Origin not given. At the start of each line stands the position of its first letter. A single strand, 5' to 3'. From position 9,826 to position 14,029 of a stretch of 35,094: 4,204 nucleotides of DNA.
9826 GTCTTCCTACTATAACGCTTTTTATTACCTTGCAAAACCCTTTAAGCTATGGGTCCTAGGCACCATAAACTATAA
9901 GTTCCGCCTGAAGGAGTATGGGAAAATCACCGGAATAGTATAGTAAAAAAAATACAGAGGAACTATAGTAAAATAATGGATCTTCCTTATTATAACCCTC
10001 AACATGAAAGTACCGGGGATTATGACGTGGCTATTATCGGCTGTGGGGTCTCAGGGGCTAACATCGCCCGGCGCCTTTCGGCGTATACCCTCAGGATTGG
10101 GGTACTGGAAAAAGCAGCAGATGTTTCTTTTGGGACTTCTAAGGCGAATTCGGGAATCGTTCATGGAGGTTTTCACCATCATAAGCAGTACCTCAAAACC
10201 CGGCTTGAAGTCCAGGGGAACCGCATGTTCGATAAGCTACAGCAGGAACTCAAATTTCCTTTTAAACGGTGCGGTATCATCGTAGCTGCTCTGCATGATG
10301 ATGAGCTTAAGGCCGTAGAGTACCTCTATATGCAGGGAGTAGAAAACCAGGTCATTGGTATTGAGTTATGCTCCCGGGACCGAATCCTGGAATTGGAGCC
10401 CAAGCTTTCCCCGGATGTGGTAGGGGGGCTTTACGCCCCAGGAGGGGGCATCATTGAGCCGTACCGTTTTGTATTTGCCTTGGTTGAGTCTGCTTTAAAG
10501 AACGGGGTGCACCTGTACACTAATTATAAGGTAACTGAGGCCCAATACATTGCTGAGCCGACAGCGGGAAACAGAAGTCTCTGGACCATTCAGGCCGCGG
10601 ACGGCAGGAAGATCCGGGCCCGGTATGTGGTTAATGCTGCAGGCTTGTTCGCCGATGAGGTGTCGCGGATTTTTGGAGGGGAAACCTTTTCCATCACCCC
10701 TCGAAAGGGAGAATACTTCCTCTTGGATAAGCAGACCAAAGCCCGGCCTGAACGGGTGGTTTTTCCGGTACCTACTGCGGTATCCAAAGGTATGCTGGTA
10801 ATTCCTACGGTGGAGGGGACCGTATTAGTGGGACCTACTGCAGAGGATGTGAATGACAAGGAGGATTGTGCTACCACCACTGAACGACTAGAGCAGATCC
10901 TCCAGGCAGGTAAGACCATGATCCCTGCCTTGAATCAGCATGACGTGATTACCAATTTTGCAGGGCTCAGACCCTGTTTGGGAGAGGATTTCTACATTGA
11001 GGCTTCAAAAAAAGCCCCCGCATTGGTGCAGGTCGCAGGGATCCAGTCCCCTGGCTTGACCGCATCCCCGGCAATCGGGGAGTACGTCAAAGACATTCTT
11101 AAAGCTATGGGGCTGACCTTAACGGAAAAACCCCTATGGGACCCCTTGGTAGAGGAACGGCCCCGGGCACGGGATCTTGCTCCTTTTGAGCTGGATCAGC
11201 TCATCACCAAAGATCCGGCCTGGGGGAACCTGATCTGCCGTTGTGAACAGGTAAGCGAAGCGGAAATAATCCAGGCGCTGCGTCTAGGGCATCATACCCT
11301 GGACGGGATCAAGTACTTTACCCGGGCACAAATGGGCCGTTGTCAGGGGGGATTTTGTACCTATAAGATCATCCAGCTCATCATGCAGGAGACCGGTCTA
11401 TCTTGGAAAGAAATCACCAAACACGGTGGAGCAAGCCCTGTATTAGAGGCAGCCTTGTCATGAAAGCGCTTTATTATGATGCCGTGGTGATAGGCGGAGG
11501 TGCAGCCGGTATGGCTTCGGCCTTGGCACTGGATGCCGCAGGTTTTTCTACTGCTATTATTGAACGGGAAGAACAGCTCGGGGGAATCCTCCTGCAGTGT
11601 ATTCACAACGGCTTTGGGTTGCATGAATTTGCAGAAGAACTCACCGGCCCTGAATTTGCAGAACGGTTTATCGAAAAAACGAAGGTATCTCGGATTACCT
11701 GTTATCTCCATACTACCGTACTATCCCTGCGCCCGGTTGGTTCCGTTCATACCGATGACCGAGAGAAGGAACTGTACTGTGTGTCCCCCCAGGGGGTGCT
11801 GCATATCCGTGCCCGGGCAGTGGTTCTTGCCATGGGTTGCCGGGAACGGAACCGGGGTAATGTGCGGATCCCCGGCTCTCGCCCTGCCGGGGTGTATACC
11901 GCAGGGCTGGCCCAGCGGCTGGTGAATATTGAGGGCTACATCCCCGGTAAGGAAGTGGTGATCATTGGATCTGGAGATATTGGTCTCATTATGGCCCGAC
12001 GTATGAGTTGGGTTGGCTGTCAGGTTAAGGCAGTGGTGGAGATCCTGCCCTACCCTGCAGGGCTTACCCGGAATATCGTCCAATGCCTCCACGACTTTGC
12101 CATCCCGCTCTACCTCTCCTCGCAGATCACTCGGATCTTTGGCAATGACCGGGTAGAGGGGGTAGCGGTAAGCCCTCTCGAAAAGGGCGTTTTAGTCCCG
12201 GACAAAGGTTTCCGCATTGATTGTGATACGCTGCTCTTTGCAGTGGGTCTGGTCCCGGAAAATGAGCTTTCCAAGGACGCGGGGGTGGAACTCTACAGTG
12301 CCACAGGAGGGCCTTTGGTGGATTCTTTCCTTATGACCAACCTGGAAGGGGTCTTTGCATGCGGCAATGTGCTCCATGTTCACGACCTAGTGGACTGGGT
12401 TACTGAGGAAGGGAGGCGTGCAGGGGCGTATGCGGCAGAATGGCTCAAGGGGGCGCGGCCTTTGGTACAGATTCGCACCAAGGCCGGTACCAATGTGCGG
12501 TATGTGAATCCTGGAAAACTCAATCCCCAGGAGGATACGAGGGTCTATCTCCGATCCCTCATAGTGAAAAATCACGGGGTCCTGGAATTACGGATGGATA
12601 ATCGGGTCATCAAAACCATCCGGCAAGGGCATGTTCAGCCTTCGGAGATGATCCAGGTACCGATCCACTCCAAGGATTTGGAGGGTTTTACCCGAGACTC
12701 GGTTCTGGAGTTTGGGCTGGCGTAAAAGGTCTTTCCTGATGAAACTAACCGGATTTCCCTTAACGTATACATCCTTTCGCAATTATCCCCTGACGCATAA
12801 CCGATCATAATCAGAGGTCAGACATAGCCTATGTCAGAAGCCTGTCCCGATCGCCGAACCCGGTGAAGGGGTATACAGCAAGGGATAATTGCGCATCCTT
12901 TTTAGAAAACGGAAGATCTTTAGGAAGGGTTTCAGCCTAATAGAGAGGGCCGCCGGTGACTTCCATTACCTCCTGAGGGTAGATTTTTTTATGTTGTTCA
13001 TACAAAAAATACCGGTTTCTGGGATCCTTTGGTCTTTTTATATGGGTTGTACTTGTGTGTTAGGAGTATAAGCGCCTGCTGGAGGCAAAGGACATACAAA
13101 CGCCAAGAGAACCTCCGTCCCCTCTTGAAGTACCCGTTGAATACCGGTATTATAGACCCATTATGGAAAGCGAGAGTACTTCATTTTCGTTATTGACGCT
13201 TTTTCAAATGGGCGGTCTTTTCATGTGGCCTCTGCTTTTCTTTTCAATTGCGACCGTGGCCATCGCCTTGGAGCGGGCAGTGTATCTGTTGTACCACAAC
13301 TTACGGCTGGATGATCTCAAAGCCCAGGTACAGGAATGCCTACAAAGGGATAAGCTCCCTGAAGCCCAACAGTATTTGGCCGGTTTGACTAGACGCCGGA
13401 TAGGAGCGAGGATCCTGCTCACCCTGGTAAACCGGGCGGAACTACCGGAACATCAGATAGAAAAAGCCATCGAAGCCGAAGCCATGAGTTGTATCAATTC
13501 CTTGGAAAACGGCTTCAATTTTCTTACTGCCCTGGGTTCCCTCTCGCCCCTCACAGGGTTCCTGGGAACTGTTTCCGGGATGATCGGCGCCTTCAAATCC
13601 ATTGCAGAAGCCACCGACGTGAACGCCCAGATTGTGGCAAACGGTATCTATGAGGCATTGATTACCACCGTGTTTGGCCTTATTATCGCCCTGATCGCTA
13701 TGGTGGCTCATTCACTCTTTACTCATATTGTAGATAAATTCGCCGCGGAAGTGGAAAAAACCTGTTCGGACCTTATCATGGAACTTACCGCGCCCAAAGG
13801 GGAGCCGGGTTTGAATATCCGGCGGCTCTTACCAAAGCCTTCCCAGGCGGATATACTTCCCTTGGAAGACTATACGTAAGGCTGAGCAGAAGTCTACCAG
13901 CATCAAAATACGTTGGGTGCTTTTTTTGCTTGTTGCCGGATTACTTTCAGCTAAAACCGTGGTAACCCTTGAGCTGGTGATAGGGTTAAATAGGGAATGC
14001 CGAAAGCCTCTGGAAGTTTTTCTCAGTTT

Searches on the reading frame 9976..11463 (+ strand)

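Call 9: search_protein_families(library=pfam, proteins=[window:9976-11463:+])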
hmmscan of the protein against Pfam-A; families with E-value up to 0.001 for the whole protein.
window:9976-11463:+ (495 aa): 4 families
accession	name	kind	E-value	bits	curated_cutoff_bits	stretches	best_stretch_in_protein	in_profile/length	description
PF01266.30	DAO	-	9.4e-68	229.7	27.9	1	17-373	1-352/353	FAD dependent oxidoreductase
PF04324.20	Fer2_BFD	-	6e-11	43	26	1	419-469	1-48/50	BFD-like [2Fe-2S] binding domain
PF05834.18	Lycopene_cycl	-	1.3e-06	28.2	23.4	0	17-54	1-40/380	Lycopene cyclase protein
PF07992.20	Pyr_redox_2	-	1.7e-05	24.8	26.1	0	16-69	1-54/291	Pyridine nucleotide-disulphide oxidoreductase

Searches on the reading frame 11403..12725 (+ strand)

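Call 9: search_protein_families(library=pfam, proteins=[window:11403-12725:+])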
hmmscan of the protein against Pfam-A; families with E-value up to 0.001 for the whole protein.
window:11403-12725:+ (440 aa): 10 families
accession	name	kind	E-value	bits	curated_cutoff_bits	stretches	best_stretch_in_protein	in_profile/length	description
PF07992.20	Pyr_redox_2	-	5.2e-31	108.6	26.1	1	25-325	1-279/291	Pyridine nucleotide-disulphide oxidoreductase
PF00070.33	Pyr_redox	-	1.4e-09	38.8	22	1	185-256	2-79/82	Pyridine nucleotide-disulphide oxidoreductase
PF00890.30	FAD_binding_2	-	6e-09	36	20.4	1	26-61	1-36/414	FAD binding domain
PF13738.12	Pyr_redox_3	-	2.2e-07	30.9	30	1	28-321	1-305/305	Pyridine nucleotide-disulphide oxidoreductase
PF13450.12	NAD_binding_8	-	3.6e-07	30.8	21.9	1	29-61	1-33/68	NAD(P)-binding Rossmann-like domain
PF12831.13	FAD_oxidored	-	1.1e-06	28.7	27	1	26-71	1-46/416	FAD dependent oxidoreductase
PF03486.20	HI0933_like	-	1.5e-06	28.3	50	1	26-91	2-65/244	HI0933-like protein Rossmann domain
PF01494.25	FAD_binding_3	-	2.4e-05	24.2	22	0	25-57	2-34/349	FAD binding domain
PF01266.30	DAO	-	6.6e-05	23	27.9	1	26-60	1-35/353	FAD dependent oxidoreductase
PF01946.23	Thi4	-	0.00092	19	26.2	0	23-61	16-55/235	Thi4 family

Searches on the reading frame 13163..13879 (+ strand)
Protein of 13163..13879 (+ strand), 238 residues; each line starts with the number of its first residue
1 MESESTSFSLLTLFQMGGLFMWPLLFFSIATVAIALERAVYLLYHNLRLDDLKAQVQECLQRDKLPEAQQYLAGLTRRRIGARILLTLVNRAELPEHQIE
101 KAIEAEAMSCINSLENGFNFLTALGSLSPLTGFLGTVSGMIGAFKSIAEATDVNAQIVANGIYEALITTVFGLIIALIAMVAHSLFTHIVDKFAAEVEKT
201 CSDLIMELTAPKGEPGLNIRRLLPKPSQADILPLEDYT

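Call 9: search_protein_families(library=pfam, proteins=[window:13163-13879:+])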
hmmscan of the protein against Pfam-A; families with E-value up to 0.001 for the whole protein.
window:13163-13879:+ (238 aa): 1 family
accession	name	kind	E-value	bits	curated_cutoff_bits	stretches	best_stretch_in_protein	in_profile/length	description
PF01618.21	MotA_ExbB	-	1.2e-27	96.7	22.9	1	86-198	11-126/127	MotA/TolQ/ExbB proton channel family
